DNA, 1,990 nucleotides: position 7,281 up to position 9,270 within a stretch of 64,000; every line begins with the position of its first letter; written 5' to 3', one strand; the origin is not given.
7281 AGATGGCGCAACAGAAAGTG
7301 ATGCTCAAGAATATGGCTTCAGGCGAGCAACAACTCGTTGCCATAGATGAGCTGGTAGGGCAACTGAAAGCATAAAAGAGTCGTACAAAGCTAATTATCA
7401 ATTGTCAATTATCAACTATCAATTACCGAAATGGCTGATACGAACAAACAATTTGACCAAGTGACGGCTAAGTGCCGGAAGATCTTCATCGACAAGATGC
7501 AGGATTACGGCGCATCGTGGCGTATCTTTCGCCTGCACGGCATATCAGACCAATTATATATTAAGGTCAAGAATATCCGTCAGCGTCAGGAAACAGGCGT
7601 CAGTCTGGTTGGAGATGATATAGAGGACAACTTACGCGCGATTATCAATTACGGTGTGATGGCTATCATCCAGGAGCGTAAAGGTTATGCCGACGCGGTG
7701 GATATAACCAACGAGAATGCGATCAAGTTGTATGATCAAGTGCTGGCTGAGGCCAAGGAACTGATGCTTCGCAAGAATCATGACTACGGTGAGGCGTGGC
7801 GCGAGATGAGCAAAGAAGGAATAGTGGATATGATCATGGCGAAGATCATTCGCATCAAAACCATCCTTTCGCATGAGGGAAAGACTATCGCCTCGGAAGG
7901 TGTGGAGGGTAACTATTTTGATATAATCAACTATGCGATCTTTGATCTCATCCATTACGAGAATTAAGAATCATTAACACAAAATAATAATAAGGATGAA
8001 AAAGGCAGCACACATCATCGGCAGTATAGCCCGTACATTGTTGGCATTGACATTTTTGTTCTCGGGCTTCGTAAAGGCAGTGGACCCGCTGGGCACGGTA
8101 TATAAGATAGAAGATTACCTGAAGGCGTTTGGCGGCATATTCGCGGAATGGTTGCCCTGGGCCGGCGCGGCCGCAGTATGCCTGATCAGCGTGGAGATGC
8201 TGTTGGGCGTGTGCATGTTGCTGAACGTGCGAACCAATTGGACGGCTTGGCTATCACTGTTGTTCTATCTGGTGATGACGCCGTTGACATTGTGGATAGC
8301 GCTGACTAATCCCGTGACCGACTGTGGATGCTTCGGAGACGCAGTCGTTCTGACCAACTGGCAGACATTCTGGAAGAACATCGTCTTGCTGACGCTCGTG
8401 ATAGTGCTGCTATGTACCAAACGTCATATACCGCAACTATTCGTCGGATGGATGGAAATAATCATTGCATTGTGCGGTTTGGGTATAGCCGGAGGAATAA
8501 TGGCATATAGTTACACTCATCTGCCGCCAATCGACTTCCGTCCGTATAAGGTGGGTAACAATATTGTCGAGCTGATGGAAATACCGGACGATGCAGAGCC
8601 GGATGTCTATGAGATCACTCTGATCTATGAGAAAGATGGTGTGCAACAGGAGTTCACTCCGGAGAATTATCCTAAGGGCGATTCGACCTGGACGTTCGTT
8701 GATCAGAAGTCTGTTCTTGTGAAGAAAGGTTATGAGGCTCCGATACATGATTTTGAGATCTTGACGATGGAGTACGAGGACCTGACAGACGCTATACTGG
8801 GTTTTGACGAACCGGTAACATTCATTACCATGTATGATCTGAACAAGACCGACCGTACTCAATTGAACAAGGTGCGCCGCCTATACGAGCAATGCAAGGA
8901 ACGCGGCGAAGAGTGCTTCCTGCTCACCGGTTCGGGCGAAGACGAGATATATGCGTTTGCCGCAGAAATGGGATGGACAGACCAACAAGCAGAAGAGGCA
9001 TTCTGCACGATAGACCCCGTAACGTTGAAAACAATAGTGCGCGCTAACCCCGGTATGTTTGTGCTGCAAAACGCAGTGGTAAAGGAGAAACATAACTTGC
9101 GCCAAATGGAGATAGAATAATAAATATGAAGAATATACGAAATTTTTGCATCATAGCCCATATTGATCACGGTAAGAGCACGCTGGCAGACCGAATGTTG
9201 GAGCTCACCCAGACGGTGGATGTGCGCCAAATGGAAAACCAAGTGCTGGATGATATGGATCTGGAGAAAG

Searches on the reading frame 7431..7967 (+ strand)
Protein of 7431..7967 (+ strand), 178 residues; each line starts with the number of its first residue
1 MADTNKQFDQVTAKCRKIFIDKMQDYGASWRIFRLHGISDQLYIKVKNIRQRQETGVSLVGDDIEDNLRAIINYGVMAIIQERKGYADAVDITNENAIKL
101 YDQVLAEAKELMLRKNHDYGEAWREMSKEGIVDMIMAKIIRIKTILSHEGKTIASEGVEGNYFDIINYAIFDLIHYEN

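Call 87: search_protein_families(library=pfam, proteins=[window:7431-7967:+], max_evalue=0.00001)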
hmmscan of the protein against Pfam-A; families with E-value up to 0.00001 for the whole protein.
window:7431-7967:+ (178 aa): 1 family
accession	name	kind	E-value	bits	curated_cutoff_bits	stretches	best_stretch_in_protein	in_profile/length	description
PF07659.16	DUF1599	-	1.3e-43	147.6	25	2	115-175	1-60/61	Nucleotide modification associated domain 1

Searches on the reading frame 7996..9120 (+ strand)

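Call 87: search_protein_families(library=pfam, proteins=[window:7996-9120:+], max_evalue=0.00001)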
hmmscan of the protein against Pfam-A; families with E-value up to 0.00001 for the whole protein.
window:7996-9120:+ (374 aa): 1 family
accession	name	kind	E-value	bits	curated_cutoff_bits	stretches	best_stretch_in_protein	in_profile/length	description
PF07291.16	MauE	-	7.4e-17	62.3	27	1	7-139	3-126/128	Methylamine utilisation protein MauE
